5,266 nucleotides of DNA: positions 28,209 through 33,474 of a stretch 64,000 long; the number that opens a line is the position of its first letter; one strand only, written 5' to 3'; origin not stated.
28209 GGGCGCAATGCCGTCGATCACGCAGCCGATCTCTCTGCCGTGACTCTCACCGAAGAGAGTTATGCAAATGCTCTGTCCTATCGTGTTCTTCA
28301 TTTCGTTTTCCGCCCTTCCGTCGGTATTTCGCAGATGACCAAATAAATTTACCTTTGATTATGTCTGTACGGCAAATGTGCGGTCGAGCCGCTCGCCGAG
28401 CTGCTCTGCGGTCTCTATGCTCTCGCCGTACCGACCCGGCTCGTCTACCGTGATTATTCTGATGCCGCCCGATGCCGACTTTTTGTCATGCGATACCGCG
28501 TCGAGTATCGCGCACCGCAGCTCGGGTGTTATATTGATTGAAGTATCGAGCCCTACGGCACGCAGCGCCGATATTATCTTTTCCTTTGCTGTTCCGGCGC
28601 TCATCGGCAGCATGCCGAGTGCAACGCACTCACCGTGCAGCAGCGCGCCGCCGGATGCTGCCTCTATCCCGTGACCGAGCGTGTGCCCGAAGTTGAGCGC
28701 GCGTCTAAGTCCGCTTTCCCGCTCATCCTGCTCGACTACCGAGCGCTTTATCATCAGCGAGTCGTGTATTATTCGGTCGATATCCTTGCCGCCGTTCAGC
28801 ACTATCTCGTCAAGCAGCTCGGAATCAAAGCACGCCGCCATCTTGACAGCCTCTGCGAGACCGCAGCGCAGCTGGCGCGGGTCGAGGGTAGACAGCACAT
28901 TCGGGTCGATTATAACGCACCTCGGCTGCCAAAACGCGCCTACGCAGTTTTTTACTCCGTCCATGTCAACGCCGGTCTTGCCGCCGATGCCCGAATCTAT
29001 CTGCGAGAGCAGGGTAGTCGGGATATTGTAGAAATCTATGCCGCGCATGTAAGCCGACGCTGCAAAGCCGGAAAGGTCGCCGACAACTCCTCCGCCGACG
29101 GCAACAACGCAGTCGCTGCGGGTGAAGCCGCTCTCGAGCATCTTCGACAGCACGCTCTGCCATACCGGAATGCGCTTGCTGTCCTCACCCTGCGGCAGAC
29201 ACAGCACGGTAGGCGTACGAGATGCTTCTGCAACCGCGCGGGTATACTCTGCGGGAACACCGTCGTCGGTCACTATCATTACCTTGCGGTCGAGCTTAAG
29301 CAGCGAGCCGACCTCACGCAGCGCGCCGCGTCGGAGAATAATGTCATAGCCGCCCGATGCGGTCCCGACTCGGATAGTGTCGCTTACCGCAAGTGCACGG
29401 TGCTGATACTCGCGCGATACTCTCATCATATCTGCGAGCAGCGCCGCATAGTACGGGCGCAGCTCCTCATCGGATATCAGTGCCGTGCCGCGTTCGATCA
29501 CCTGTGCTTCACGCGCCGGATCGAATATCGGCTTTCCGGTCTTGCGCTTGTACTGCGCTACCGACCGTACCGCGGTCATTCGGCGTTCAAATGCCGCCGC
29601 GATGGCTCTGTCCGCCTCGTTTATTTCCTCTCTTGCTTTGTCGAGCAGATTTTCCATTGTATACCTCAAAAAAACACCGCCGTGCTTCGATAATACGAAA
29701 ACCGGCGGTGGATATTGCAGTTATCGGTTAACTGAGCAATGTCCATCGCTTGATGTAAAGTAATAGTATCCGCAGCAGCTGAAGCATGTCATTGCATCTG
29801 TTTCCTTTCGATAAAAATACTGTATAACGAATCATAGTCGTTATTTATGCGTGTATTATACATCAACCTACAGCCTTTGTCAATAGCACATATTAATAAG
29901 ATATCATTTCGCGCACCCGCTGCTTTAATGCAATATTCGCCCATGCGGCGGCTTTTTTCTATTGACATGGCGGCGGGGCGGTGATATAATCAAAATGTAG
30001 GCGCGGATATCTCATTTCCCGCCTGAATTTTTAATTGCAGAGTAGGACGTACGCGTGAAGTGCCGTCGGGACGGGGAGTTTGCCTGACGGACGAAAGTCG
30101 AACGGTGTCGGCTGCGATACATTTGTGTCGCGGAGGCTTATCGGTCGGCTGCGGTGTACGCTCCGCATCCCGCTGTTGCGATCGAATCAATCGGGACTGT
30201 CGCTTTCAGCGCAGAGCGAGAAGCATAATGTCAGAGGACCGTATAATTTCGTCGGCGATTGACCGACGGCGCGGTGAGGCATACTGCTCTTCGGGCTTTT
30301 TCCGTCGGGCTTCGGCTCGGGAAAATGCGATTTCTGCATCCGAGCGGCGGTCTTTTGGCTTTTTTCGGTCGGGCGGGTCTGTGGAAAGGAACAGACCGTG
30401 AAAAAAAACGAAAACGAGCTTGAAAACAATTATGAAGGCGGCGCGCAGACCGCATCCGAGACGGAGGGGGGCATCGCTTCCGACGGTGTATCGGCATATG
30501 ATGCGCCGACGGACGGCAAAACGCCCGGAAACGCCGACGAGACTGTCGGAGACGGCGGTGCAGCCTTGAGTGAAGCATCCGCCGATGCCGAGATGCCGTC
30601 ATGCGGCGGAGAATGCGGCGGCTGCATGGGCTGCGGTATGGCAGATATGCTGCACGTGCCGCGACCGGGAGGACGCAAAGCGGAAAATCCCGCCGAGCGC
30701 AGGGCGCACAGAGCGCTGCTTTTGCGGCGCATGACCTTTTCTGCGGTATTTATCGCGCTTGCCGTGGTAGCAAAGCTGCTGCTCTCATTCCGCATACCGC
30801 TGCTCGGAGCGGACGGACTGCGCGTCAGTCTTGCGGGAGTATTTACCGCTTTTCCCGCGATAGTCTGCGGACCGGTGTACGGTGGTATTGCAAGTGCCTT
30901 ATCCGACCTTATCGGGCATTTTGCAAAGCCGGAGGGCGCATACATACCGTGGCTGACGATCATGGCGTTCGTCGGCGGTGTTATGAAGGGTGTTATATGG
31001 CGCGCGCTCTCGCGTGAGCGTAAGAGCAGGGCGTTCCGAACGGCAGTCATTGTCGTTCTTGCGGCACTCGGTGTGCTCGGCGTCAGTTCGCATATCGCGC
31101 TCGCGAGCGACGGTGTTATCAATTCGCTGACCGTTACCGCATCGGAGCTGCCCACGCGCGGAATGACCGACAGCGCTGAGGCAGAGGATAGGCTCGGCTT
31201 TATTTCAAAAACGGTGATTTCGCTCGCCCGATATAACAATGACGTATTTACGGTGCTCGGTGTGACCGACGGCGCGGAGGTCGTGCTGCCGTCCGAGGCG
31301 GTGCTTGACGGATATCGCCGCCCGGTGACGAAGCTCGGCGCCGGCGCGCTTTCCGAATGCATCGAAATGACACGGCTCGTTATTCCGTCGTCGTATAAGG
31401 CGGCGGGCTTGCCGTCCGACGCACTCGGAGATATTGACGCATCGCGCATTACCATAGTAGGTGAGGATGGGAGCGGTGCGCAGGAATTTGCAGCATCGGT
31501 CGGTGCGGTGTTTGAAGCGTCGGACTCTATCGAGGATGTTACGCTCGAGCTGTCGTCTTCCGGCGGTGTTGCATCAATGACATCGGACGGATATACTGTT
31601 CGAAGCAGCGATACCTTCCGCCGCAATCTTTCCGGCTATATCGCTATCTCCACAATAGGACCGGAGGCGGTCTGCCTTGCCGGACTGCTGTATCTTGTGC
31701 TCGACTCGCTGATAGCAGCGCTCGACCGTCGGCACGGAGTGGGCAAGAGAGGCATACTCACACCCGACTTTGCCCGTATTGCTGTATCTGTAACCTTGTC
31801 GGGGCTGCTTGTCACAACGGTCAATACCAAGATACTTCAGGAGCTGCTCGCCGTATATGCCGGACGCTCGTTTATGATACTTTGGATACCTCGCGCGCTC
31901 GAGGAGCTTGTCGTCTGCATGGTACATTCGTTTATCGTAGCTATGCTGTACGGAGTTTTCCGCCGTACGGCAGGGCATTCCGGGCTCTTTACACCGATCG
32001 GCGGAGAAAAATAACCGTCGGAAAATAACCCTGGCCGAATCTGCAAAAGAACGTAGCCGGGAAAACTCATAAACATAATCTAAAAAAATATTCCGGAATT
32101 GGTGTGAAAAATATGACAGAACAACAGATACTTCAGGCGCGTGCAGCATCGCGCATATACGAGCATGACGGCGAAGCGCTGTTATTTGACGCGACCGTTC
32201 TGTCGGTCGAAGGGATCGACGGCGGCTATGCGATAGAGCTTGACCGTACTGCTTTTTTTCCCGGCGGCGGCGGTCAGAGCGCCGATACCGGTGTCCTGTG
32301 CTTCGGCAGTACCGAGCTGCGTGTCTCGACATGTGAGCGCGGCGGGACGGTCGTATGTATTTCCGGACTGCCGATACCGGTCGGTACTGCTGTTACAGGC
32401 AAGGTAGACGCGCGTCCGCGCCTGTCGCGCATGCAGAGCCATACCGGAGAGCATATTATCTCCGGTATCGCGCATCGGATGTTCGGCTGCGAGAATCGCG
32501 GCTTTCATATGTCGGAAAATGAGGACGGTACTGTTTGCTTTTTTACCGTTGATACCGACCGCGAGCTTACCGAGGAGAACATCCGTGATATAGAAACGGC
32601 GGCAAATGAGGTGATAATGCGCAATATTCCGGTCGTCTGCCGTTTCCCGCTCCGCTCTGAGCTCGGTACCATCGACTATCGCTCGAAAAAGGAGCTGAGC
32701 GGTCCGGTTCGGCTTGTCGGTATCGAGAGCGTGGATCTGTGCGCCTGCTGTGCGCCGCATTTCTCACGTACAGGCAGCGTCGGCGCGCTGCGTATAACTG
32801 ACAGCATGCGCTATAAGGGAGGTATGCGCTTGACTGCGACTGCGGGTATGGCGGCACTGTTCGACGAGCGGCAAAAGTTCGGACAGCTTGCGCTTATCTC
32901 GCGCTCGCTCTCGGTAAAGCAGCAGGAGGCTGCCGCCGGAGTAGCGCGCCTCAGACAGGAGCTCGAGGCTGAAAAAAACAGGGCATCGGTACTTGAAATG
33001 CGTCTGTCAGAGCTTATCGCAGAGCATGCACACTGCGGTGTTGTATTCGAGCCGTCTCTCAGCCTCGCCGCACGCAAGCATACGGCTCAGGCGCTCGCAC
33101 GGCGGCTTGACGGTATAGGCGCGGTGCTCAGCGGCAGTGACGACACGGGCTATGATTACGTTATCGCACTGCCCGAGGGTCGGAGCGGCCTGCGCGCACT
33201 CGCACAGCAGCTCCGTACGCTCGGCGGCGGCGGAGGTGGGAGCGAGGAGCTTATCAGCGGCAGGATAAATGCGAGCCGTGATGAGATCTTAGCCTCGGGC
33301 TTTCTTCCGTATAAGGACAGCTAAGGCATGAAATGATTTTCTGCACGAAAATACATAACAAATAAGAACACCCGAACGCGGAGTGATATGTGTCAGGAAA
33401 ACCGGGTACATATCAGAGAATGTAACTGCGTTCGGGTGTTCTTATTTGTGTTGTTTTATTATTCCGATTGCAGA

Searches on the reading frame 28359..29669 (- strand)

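Call 75: search_protein_families(library=pfam, proteins=[window:28359-29669:-], max_evalue=0.00001)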
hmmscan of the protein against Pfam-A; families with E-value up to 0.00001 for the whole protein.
window:28359-29669:- (436 aa): 4 families
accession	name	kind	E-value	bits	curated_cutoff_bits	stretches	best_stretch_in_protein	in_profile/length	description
PF01761.26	DHQ_synthase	-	8.3e-44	148.4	24.2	1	157-268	3-114/115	3-dehydroquinate synthase N-terminal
PF24621.2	DHQS_C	-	4.4e-27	95.2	27.6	1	270-397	1-143/144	3-dehydroquinate synthase C-terminal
PF01817.26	CM_2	-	6.2e-19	68.4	27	1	13-90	2-80/80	Chorismate mutase type II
PF13685.12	Fe-ADH_2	-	1.7e-08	35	28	1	113-260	3-146/149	Iron-containing alcohol dehydrogenase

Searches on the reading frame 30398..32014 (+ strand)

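Call 75: search_protein_families(library=pfam, proteins=[window:30398-32014:+], max_evalue=0.00001)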
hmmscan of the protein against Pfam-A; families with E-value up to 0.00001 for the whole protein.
window:30398-32014:+ (538 aa): 2 families
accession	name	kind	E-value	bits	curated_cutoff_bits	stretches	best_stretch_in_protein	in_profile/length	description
PF07155.17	ECF-ribofla_trS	-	1.7e-11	44.9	26.7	1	110-229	5-122/172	ECF-type riboflavin transporter, S component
PF12822.12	ECF_trnsprt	-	2.3e-08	34.7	30.7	1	110-226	1-113/169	ECF transporter, substrate-specific component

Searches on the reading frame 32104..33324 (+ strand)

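Call 75: search_protein_families(library=pfam, proteins=[window:32104-33324:+], max_evalue=0.00001)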
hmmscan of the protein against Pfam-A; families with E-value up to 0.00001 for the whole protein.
window:32104-33324:+ (406 aa): 2 families
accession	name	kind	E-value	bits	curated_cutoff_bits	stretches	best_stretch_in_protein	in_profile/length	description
PF07973.19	tRNA_SAD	-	1.5e-06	28.5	24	1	202-236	1-35/44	Threonyl and Alanyl tRNA synthetase second additional domain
PF01411.24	tRNA-synt_2c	-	3.3e-06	26.4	30.3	1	43-103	486-550/552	tRNA synthetases class II (A)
